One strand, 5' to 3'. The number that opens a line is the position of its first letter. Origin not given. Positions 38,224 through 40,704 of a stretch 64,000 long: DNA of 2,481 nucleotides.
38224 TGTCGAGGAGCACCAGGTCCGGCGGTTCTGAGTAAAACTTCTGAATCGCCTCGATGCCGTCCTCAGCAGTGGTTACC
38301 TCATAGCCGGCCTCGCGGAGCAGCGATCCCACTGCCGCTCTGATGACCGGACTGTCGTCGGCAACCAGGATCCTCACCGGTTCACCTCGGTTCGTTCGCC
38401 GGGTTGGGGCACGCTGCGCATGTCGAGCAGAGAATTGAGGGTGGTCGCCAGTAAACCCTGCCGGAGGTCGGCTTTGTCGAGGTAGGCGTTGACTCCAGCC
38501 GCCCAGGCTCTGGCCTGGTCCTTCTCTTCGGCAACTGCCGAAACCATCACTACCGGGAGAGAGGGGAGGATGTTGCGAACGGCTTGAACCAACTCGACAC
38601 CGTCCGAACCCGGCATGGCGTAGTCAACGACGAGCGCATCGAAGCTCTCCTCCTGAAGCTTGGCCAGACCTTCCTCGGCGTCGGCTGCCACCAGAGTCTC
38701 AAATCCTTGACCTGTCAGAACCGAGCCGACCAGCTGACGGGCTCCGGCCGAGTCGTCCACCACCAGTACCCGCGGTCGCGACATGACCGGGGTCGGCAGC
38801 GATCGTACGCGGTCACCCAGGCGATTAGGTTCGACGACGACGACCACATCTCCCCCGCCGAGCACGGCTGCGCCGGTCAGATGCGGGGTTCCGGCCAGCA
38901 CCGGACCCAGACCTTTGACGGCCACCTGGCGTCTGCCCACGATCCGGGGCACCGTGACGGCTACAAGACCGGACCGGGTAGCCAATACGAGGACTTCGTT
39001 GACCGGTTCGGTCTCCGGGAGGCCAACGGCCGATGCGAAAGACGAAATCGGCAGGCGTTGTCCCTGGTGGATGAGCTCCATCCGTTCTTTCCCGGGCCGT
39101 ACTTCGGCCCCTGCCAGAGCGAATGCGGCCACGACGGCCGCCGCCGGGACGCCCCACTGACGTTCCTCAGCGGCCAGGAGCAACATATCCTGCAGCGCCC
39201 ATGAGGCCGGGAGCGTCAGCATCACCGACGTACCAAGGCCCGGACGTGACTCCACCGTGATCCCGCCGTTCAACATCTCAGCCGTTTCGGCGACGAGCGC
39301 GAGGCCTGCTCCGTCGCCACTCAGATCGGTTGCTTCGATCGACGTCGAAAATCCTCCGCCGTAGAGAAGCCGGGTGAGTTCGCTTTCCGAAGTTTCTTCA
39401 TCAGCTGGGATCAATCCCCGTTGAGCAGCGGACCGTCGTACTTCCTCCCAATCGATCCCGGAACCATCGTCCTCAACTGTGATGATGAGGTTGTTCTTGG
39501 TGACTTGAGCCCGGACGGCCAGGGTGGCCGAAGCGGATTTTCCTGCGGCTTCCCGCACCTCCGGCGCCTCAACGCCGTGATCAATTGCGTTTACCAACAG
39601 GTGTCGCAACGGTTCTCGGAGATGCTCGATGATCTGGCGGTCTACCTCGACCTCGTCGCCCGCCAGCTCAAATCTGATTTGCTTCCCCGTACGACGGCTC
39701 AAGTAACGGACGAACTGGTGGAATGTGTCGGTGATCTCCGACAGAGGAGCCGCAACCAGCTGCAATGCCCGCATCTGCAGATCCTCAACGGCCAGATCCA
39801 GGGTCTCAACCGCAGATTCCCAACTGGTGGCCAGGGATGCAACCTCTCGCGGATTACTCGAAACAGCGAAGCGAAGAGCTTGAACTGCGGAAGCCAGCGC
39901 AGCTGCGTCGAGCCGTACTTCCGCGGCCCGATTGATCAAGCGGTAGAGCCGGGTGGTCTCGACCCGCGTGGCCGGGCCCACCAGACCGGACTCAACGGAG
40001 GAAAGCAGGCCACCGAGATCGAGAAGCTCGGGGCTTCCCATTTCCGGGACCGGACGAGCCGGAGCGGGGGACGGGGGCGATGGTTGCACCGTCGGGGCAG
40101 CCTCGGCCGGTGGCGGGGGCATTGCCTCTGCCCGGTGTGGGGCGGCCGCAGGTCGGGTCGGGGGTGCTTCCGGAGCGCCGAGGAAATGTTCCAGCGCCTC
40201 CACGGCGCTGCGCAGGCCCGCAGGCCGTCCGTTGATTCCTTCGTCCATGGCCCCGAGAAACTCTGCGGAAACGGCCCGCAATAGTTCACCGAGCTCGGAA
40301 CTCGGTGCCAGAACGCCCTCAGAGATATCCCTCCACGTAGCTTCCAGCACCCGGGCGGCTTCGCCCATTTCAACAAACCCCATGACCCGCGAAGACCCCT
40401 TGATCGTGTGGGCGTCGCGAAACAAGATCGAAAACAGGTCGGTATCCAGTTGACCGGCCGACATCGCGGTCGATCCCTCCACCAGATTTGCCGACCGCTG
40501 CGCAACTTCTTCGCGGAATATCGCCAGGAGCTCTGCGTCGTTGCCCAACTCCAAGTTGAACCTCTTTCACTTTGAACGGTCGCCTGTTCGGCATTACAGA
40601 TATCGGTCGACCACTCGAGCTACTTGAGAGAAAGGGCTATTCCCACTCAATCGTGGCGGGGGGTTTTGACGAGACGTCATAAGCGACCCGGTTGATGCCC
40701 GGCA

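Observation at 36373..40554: Orphan CheA-like hybrid kinase / REC-GAF / histidine kinase phosphorelay with no MCP, CheW, CheB or CheR nearby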

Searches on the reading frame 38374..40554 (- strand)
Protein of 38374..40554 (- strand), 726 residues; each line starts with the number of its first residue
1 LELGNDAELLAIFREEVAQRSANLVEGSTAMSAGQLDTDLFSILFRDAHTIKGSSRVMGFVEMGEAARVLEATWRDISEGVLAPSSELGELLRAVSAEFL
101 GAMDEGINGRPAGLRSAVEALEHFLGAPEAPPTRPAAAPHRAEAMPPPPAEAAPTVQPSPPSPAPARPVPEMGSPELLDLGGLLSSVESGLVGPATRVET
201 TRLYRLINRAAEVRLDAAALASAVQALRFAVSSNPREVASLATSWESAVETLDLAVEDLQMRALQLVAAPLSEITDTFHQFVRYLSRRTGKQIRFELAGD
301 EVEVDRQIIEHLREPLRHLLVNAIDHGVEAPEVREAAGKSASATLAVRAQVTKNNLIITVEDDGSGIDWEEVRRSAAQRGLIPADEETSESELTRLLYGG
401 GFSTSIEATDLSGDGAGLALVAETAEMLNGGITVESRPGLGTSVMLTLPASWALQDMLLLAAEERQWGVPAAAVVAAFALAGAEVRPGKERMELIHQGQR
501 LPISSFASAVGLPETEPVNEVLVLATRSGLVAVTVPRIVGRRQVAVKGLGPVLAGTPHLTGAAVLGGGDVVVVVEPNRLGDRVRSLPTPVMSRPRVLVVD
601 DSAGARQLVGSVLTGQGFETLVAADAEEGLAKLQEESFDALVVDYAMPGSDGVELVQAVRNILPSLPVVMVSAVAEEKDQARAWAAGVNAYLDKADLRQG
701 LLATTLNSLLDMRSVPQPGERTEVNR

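Call 3: search_protein_families(library=pfam, proteins=[window:38374-40554:-], max_evalue=0.1)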
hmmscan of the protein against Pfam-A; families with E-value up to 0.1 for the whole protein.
window:38374-40554:- (726 aa): 7 families
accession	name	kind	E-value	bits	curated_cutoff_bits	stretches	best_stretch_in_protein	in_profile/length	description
PF00072.30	Response_reg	-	3.3e-21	76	30.2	1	596-695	1-100/111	Response regulator receiver domain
PF02518.31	HATPase_c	-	2.2e-16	60.7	26.4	1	312-450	6-109/111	Histidine kinase-, DNA gyrase B-, and HSP90-like ATPase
PF01627.28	Hpt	-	1e-09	38.9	24.6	1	8-94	1-80/84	Hpt domain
PF01584.24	CheW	-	5.4e-09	36.2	23.5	1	457-580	2-134/138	CheW-like domain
PF06490.17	FleQ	-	0.011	16.5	22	1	595-677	1-81/108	Flagellar regulatory protein FleQ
PF13589.12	HATPase_c_3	-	0.045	14.2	25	1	346-402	23-78/137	Histidine kinase-, DNA gyrase B-, and HSP90-like ATPase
PF17933.6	TetR_C_25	-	0.057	14.2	26.4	0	308-386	24-98/106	Tetracyclin repressor-like, C-terminal domain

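Call 4: search_protein_families(library=ncbifam, proteins=[window:38374-40554:-], max_evalue=0.1)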
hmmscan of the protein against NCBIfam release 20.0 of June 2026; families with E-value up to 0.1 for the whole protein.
window:38374-40554:- (726 aa): 121 families (the best 25 are shown)
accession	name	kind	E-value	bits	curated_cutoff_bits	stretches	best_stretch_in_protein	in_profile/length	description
NF041336.1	CheA_Halo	equivalog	7.1e-81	272.8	950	2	244-575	329-662/666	chemotaxis protein CheA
NF007835.0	PRK10547.1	equivalog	1.3e-49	169.4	793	1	248-576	322-653/670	chemotaxis protein CheA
NF011874.0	PRK15347.1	equivalog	1.7e-23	82.6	852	2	595-695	692-796/921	two component system sensor kinase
TIGR02956.1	TMAO_torS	equivalog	2.6e-17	62.2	676.5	1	594-711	702-821/967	TMAO reductase system sensor histidine kinase/response regulator TorS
NF007005.1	PRK09468.1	equivalog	5.5e-17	62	331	1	594-720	4-129/237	osmolarity response regulator transcription factor OmpR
NF008099.0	PRK10841.1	equivalog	3.1e-16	58.4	920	1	595-695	826-926/949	two-component system sensor histidine kinase RcsC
TIGR02154.1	PhoB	equivalog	3.5e-16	59.2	296.2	1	594-704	3-115/226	phosphate regulon transcriptional regulator PhoB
NF040689.1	MtrAB_MtrA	equivalog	1.2e-14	54.2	300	1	596-704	1-108/219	MtrAB system response regulator MtrA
NF041733.1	resp_reg_CseB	equivalog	1.6e-14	53.8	350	1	595-710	2-115/228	two-component system response regulator CseB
NF007901.0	PRK10610.1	equivalog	3e-14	53.3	189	1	595-695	7-110/129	chemotaxis response regulator CheY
NF045944.1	ResRegRpaBCyano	equivalog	1.1e-13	51.2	330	1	597-695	1-98/229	response regulator transcription factor RpaB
TIGR01818.1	ntrC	equivalog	1.4e-13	50.4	558.6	1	596-695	1-100/463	nitrogen regulation protein NR(I)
NF051850.1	RespRegRprY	equivalog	1.6e-13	50.6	370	1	595-695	6-106/234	response regulator transcription factor RprY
NF007546.0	PRK10161.1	equivalog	1.7e-13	50.7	471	1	595-701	4-112/229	phosphate response regulator transcription factor PhoB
NF041832.1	near_NosP_CTERM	subfamily_domain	2.8e-13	49.7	400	2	590-687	248-349/370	NahK/ErcS family hybrid sensor histidine kinase/response regulator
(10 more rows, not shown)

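Call 6: find_homologous_proteins(query=window:38374-40554:-, max_evalue=1e-10)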
Query window:38374-40554:- (726 aa): 294 proteins with E <= 1e-10 among 8000 candidates; the best 120 are listed.
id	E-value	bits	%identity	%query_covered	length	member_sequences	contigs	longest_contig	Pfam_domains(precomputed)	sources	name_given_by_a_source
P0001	0.0e+0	1329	86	100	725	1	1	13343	PF01584.25,PF02518.32,PF00072.31,PF01627.29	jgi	jgi:chemotaxis protein histidine kinase CheA/ActR/RegA family two-component response regulator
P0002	0.0e+0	1326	86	100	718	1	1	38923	PF01584.25,PF02518.32,PF00072.31,PF01627.29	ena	-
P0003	0.0e+0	1325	86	100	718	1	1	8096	PF01584.25,PF02518.32,PF00072.31,PF01627.29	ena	-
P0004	0.0e+0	1325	86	100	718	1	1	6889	PF01584.25,PF02518.32,PF00072.31,PF01627.29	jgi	-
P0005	0.0e+0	1324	85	100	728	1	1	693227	PF01584.25,PF02518.32,PF00072.31,PF01627.29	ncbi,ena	-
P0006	0.0e+0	1323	86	100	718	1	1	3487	PF01584.25,PF02518.32,PF00072.31,PF01627.29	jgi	-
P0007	0.0e+0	1322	86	100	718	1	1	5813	PF01584.25,PF02518.32,PF00072.31,PF01627.29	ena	-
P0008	0.0e+0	1321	86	100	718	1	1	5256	PF01584.25,PF02518.32,PF00072.31,PF01627.29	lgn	-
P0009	0.0e+0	1320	86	100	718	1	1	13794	PF01584.25,PF02518.32,PF00072.31,PF01627.29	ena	-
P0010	0.0e+0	1319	86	100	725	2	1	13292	PF01584.25,PF02518.32,PF00072.31,PF01627.29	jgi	-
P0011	0.0e+0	1317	85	100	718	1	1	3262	PF01584.25,PF02518.32,PF00072.31,PF01627.29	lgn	-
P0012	0.0e+0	1315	85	100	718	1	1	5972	PF01584.25,PF02518.32,PF00072.31,PF01627.29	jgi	jgi:two-component system, chemotaxis family, sensor kinase CheA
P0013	0.0e+0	1314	86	100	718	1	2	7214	PF01584.25,PF02518.32,PF00072.31,PF01627.29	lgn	-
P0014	0.0e+0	1313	85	100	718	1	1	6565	PF01584.25,PF02518.32,PF00072.31,PF01627.29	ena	-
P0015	0.0e+0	1311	86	100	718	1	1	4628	PF01584.25,PF02518.32,PF00072.31,PF01627.29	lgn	-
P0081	3.2e-191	655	48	98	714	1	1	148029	PF01584.25,PF02518.32,PF00072.31,PF01627.29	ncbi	-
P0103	7.0e-157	542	44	97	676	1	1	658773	PF01584.25,PF02518.32,PF00072.31,PF01627.29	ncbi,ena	-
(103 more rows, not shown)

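Call 7: find_encoding_contigs(protein=P0005, flank=10000, max_places=2)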
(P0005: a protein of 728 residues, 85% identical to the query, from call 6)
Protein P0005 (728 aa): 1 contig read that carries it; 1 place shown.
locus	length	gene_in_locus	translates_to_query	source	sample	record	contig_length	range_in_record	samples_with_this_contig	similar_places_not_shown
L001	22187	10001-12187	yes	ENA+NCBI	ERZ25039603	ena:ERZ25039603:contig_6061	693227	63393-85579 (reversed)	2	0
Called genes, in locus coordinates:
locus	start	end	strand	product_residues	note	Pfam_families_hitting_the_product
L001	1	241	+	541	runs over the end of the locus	PF00118:Cpn60_TCP1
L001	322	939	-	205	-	PF13302:Acetyltransf_3, PF13420:Acetyltransf_4, PF00583:Acetyltransf_1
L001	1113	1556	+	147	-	PF00293:NUDIX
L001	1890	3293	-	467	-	PF00282:Pyridoxal_deC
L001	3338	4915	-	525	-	PF00682:HMGL-like, PF22617:HCS_D2, PF08502:LeuA_dimer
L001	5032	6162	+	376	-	PF00579:tRNA-synt_1b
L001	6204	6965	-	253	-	PF02517:Rce1-like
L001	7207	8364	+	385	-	PF00478:IMPDH, PF01070:FMN_dh, PF01645:Glu_synthase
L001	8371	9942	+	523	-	PF07722:Peptidase_C26, PF00117:GATase, PF02540:NAD_synthase (weak), PF03054:tRNA_Me_trans (faint), PF00958:GMP_synt_C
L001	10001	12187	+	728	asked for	PF01627:Hpt, PF02518:HATPase_c, PF01584:CheW, PF00072:Response_reg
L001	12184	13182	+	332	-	PF00072:Response_reg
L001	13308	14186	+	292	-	PF00512:HisKA, PF02518:HATPase_c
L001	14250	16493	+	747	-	PF00580:UvrD-helicase, PF13245:AAA_19, PF13604:AAA_30 (faint), PF13361:UvrD_C, PF13538:UvrD_C_2 (weak), PF21196:PcrA_UvrD_tudor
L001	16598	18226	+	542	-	PF05977:MFS_3, PF07690:MFS_1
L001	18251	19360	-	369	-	PF00923:TAL_FSA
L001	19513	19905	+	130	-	PF02310:B12-binding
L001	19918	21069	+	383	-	PF08442:ATP-grasp_2, PF13549:ATP-grasp_5, PF24948:Citrate_synth_N, PF00549:Ligase_CoA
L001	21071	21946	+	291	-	PF02629:CoA_binding, PF13380:CoA_binding_2 (faint), PF00549:Ligase_CoA, PF13607:Succ_CoA_lig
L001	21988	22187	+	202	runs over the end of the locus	PF01810:LysE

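Call 8: find_encoding_contigs(protein=P0103, flank=10000, max_places=2)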
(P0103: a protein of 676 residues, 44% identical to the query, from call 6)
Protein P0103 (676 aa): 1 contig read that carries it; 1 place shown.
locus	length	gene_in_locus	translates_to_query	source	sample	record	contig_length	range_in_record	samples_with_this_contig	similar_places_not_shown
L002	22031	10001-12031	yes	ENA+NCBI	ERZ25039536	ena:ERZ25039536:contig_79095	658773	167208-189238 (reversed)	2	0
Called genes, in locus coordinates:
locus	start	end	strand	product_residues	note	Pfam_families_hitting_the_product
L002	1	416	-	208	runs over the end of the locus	PF01872:RibD_C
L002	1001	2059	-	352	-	PF00144:Beta-lactamase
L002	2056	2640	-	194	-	PF13302:Acetyltransf_3, PF00583:Acetyltransf_1, PF13420:Acetyltransf_4 (weak)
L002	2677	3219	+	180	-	PF00293:NUDIX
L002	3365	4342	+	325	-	PF03816:LytR_cpsA_psr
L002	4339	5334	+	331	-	PF00174:Oxidored_molyb, PF00805:Pentapeptide, PF13599:Pentapeptide_4 (weak), PF13576:Pentapeptide_3 (faint), PF00805:Pentapeptide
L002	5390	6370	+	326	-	PF00579:tRNA-synt_1b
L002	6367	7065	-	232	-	PF02517:Rce1-like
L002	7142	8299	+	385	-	PF00478:IMPDH, PF01070:FMN_dh, PF01645:Glu_synthase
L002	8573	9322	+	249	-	PF00117:GATase, PF07722:Peptidase_C26, PF02540:NAD_synthase (weak), PF03054:tRNA_Me_trans (weak)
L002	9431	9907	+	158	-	PF00958:GMP_synt_C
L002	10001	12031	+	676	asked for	PF01627:Hpt, PF02518:HATPase_c, PF01584:CheW, PF00072:Response_reg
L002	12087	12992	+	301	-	PF00512:HisKA, PF02518:HATPase_c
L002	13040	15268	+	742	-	PF00580:UvrD-helicase, PF13245:AAA_19, PF13604:AAA_30 (faint), PF01443:Viral_helicase1 (faint), PF13361:UvrD_C, PF13538:UvrD_C_2, PF21196:PcrA_UvrD_tudor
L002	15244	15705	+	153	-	PF08922:DUF1905, PF13376:OmdA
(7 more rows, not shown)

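Call 9: find_encoding_contigs(protein=P0081, flank=10000, max_places=2)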
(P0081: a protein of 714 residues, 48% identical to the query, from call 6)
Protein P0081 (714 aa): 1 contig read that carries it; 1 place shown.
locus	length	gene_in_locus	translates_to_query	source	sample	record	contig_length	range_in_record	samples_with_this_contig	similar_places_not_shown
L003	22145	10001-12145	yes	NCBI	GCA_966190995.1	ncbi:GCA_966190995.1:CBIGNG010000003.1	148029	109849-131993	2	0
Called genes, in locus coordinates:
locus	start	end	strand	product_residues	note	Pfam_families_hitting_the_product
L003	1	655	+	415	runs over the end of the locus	PF01979:Amidohydro_1, PF07969:Amidohydro_3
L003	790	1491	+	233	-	PF00005:ABC_tran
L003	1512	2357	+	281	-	PF00528:BPD_transp_1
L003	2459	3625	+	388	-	-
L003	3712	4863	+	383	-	PF00296:Bac_luciferase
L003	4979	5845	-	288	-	PF04199:Cyclase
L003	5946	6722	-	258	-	PF02517:Rce1-like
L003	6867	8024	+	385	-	PF00478:IMPDH, PF01070:FMN_dh, PF01645:Glu_synthase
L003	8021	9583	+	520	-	PF00117:GATase, PF07722:Peptidase_C26, PF02540:NAD_synthase (weak), PF03054:tRNA_Me_trans (faint), PF00958:GMP_synt_C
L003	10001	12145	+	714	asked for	PF01627:Hpt, PF02518:HATPase_c, PF01584:CheW, PF00072:Response_reg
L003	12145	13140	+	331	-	PF00072:Response_reg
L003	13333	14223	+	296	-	PF00512:HisKA, PF02518:HATPase_c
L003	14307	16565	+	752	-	PF00580:UvrD-helicase, PF01443:Viral_helicase1 (faint), PF13245:AAA_19, PF13604:AAA_30 (faint), PF13361:UvrD_C, PF13538:UvrD_C_2, PF21196:PcrA_UvrD_tudor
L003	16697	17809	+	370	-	PF00923:TAL_FSA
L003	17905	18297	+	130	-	PF02310:B12-binding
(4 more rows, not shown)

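Call 12: find_related_loci(query=A1, collection=genome_contigs, flank=10000)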
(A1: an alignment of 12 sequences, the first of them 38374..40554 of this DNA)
Query A1 (726 aa) in genome_contigs; peptide patterns used: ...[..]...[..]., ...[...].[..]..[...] (x = any residue, [..] = any of these).
586 stretches matched a pattern; 541 encode a relative of the query (tblastn E <= 1e-3); the best 80 are kept; 80 distinct loci.
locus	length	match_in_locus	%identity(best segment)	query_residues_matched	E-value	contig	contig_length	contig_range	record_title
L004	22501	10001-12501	85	1-726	0e+0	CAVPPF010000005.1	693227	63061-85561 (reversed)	MAG: uncultured Actinomycetota bacterium isolate MFD09964.bin.1.235 genome assembly, contig: contig_6061, whole genome s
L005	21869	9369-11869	85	1-726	0e+0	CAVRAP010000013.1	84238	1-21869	MAG: uncultured Actinomycetota bacterium isolate MFD03551.bin.1.83 genome assembly, contig: contig_33172, whole genome s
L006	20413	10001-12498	82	1-726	0e+0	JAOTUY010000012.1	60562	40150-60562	MAG: Acidimicrobiia bacterium isolate 13_May_SF_Bin27 13_May_SF_Bin27_scaffold_229_c1, whole genome shotgun sequence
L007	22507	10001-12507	79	1-726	0e+0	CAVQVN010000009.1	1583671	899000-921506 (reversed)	MAG: uncultured Actinomycetota bacterium isolate MFD09964.bin.1.364 genome assembly, contig: contig_6121, whole genome s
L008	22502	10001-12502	88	1-726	0e+0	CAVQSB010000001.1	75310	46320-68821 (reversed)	MAG: uncultured Actinomycetota bacterium isolate MFD09964.bin.2.47 genome assembly, contig: contig_15199, whole genome s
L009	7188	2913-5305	57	1-702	0e+0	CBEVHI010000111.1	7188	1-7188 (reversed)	MAG TPA_asm: uncultured bacterium isolate SRR13309659_concoct_16 genome assembly, contig: ERZ26778719.734, whole genome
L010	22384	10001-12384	54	1-726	0e+0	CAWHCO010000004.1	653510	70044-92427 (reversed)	MAG: uncultured bacterium isolate MFD02923.bin.2.53 genome assembly, contig: contig_19527, whole genome shotgun sequence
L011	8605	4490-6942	55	1-720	0e+0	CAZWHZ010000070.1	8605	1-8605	MAG TPA_asm: uncultured Acidimicrobiia bacterium isolate SRP214966_co3_231 genome assembly, contig: NODE_14371_length_86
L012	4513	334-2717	54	1-726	0e+0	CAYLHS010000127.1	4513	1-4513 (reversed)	MAG TPA_asm: uncultured Acidimicrobiia bacterium isolate binchicken_co151_350 genome assembly, contig: NODE_37055_length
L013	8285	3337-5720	54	1-714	0e+0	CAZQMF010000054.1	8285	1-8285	MAG TPA_asm: uncultured Acidimicrobiia bacterium isolate SRP214966_co3_409 genome assembly, contig: NODE_15252_length_82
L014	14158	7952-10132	52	1-716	0e+0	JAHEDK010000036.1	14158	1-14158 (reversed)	MAG: Actinomycetes bacterium isolate Ww199 NODE_7622_length_14158_cov_8.039538, whole genome shotgun sequence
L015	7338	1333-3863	52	1-716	0e+0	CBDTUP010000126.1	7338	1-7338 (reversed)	MAG TPA_asm: uncultured bacterium isolate ERR2431953_concoct_193 genome assembly, contig: ERZ23880187.11564, whole genom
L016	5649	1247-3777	52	1-716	0e+0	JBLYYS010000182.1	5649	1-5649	MAG: Acidimicrobiia bacterium isolate DBRS4.bin20 k97_253926, whole genome shotgun sequence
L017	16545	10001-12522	52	1-715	0e+0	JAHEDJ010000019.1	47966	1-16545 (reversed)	MAG: bacterium isolate Ww198 NODE_681_length_47966_cov_15.079444, whole genome shotgun sequence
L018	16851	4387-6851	51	1-712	0e+0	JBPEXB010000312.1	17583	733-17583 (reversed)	MAG: Acidimicrobiia bacterium isolate MAG13 MAG13_MAG13_312, whole genome shotgun sequence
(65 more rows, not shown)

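Call 44: search_solved_structures(query=window:38374-40554:-, max_evalue=1e-10, show_alignments=1)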
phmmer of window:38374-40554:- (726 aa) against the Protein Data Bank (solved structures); distinct sequences matched with E-value up to 1e-10: 43.
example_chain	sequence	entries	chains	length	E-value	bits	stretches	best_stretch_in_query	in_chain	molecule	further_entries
3ja6_C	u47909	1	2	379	1e-52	182.8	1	252-575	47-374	Chemotaxis protein CheA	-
1b3q_A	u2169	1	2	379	2.5e-52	181.5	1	252-575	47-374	PROTEIN (CHEMOTAXIS PROTEIN CHEA)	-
2ch4_A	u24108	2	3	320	4.5e-52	180.6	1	269-575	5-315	CHEMOTAXIS PROTEIN CHEA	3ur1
4jpb_A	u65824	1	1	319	1e-50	176.1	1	269-575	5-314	Chemotaxis protein CheA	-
6s1k_A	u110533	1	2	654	1.1e-49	172.7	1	251-579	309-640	Chemotaxis protein CheA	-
8c5v_A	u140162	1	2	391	3.7e-48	167.7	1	252-579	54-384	Chemotaxis protein CheA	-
4xiv_A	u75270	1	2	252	5.5e-40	140.7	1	251-450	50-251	Chemotaxis protein CheA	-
1i5d_A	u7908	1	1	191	6.6e-39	137.1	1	267-450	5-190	CHEMOTAXIS PROTEIN CHEA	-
1i58_A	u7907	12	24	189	1.3e-38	136.2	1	269-450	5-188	CHEMOTAXIS PROTEIN CHEA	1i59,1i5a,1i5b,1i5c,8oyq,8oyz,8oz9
6mi6_A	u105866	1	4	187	1.7e-38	135.8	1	269-449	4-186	Chemotaxis protein CheA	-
9xzo_A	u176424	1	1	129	4.7e-14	55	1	595-694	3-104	De novo protein M1X0B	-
3crn_A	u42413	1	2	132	9.5e-13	50.7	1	591-702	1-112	Response regulator receiver domain protein, CheY-like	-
1zes_A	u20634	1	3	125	1.7e-12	49.9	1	595-701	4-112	Phosphate regulon transcriptional regulatory protein phoB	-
1b00_A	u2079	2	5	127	1.7e-12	49.9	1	595-701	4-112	PHOSPHATE REGULON TRANSCRIPTIONAL REGULATORY PROTEIN PHOB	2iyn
4hnr_A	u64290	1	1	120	3.1e-12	49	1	594-704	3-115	Chemotaxis protein CheY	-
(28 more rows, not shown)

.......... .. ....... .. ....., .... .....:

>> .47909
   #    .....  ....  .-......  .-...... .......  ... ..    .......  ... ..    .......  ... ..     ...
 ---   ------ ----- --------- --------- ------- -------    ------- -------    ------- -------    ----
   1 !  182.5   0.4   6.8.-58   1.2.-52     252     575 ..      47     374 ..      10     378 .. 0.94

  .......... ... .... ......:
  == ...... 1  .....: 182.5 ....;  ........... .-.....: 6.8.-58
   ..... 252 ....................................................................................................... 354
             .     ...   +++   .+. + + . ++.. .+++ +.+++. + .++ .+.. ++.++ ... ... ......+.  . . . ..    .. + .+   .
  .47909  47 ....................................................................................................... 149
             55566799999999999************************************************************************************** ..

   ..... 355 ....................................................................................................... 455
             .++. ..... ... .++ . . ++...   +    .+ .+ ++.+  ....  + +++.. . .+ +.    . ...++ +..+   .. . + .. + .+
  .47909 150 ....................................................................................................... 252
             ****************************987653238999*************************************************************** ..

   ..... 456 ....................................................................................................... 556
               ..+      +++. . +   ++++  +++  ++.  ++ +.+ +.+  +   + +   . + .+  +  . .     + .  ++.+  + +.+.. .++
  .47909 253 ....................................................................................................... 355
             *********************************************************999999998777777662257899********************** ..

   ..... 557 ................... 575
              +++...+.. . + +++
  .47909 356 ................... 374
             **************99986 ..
